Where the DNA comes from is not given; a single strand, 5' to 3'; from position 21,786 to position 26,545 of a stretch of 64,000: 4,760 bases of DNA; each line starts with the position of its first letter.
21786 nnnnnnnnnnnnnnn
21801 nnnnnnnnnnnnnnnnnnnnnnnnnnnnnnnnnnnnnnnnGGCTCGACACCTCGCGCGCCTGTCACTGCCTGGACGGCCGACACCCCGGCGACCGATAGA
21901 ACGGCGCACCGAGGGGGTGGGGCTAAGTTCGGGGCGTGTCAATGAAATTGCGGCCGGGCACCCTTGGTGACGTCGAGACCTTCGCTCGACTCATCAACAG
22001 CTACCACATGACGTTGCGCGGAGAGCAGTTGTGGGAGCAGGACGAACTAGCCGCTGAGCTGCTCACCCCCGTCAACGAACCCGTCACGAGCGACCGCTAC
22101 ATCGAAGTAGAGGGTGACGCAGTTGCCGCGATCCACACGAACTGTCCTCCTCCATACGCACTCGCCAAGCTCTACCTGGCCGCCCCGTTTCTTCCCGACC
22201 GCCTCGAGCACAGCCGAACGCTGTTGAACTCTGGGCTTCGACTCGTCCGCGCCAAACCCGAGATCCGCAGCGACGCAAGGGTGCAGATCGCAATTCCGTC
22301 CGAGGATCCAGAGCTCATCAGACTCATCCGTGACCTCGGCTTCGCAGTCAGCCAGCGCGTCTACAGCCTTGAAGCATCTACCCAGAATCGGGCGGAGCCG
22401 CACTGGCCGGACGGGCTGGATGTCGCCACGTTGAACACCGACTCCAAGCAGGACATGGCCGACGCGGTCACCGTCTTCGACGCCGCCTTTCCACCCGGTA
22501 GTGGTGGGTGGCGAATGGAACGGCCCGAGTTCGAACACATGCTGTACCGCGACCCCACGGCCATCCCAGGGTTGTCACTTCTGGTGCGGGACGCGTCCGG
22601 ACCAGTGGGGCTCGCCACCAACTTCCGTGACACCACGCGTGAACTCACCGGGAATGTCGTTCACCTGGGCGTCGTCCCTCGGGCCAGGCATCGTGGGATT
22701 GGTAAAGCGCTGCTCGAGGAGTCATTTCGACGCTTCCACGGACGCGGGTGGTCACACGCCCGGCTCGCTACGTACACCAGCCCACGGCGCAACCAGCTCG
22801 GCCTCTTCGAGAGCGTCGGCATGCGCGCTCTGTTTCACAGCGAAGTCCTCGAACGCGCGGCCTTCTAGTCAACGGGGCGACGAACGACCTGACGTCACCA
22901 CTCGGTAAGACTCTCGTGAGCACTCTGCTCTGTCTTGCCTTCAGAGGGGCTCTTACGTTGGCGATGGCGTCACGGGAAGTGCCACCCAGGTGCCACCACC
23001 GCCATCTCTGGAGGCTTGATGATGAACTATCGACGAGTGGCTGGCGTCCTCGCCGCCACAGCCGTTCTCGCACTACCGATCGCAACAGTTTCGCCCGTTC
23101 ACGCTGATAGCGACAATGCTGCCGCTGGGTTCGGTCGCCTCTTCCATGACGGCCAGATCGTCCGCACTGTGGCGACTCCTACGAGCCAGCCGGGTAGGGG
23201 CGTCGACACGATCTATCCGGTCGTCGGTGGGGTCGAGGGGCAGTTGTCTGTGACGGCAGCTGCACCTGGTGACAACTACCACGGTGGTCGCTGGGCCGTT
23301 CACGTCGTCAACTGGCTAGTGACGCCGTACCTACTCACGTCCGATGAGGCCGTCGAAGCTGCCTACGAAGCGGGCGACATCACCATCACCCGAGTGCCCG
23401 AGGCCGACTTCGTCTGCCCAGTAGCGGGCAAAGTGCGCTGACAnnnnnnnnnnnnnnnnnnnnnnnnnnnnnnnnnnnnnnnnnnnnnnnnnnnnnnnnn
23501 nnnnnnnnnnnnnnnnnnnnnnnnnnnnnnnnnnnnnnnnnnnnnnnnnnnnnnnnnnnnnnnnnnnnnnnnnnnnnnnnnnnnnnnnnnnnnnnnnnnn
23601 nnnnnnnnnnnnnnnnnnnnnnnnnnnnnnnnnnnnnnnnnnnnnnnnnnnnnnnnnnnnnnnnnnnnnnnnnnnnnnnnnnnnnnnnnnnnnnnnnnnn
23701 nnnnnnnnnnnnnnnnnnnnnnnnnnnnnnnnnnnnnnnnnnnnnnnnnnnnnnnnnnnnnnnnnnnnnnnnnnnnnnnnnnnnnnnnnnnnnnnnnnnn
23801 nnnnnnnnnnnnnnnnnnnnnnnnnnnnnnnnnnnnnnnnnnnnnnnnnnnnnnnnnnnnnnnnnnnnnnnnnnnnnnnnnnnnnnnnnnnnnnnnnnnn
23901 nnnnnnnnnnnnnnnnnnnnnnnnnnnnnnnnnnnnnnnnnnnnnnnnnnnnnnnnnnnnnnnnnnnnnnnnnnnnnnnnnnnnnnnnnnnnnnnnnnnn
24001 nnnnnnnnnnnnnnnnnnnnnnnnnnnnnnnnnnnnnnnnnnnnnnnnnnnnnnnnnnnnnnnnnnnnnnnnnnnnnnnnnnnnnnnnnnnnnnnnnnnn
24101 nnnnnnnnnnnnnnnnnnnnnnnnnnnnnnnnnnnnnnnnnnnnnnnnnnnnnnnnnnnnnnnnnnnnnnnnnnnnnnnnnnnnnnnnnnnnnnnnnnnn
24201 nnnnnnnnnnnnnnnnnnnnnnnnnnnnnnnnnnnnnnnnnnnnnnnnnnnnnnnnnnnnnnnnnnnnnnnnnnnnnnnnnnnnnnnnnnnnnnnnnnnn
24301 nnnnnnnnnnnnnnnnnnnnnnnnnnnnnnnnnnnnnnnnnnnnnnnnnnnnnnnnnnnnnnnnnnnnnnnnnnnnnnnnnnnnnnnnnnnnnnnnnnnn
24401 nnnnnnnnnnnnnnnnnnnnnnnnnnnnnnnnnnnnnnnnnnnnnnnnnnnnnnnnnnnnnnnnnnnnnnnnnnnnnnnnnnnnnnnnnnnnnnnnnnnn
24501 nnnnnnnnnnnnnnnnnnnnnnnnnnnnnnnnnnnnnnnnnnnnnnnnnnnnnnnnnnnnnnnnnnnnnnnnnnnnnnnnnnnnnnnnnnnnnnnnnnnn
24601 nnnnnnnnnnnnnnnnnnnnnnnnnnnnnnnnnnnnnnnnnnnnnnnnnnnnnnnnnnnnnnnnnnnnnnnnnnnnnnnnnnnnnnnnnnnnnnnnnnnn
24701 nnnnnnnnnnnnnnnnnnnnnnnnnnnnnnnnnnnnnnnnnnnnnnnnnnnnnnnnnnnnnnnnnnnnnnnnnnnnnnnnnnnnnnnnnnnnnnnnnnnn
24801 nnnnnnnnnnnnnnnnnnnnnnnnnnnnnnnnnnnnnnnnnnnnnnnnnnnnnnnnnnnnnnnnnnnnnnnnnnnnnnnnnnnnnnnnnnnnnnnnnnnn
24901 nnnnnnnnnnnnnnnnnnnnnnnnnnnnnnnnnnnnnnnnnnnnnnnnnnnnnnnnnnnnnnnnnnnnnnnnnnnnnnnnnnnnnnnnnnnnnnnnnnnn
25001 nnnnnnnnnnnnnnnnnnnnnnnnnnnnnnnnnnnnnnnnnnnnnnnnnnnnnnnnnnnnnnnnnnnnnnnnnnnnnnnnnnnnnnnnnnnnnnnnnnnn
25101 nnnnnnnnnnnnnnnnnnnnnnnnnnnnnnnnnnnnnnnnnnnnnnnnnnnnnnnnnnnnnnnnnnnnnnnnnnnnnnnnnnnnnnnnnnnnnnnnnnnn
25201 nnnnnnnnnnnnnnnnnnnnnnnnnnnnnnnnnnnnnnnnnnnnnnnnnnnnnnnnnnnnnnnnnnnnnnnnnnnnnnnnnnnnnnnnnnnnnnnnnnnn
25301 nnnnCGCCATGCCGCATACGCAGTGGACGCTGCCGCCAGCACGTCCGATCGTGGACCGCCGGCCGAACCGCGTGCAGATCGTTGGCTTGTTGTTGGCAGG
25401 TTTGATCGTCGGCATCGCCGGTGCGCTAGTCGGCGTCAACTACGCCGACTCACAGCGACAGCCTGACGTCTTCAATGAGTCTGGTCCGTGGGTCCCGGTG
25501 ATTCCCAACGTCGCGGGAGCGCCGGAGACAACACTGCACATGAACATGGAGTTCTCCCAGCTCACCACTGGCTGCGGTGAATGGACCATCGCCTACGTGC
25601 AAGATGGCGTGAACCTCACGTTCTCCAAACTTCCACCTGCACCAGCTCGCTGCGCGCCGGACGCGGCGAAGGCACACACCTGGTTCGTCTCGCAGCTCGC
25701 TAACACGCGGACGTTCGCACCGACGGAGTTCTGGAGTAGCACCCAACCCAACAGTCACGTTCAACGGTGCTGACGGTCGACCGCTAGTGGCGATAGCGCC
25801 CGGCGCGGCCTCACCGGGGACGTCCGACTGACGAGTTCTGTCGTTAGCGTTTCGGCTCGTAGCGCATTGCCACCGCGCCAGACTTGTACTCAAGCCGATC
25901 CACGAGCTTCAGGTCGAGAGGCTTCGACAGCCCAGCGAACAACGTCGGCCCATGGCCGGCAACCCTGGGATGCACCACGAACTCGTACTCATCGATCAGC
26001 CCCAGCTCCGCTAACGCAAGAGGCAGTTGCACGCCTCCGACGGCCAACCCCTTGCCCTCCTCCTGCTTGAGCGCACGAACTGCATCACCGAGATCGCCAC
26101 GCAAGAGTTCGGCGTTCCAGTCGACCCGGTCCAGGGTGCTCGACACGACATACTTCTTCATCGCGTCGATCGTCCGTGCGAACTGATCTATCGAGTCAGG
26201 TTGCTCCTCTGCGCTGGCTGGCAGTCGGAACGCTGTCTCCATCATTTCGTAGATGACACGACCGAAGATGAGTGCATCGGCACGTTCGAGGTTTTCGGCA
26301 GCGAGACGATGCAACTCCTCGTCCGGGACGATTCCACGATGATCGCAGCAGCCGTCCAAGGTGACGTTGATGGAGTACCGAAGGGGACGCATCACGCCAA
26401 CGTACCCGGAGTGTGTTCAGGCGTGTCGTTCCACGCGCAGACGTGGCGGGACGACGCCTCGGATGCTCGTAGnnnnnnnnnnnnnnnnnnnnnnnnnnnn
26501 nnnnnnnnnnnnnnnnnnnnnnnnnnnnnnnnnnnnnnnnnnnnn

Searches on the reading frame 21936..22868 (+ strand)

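Call 48: search_protein_families(library=pfam, proteins=[window:21936-22868:+], max_evalue=0.0001)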
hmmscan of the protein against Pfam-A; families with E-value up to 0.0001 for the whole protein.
window:21936-22868:+ (310 aa): 1 family
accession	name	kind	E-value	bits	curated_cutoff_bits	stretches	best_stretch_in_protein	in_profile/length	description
PF13508.13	Acetyltransf_7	-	6.9e-05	23.6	27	0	218-295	9-81/84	Acetyltransferase (GNAT) domain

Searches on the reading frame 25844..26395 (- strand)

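Call 48: search_protein_families(library=pfam, proteins=[window:25844-26395:-], max_evalue=0.0001)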
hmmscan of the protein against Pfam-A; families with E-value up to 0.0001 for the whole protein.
window:25844-26395:- (183 aa): 1 family
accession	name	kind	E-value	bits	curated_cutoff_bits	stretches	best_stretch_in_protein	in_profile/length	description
PF01872.23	RibD_C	-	3.2e-12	47.1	24.1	1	7-174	5-195/197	RibD C-terminal domain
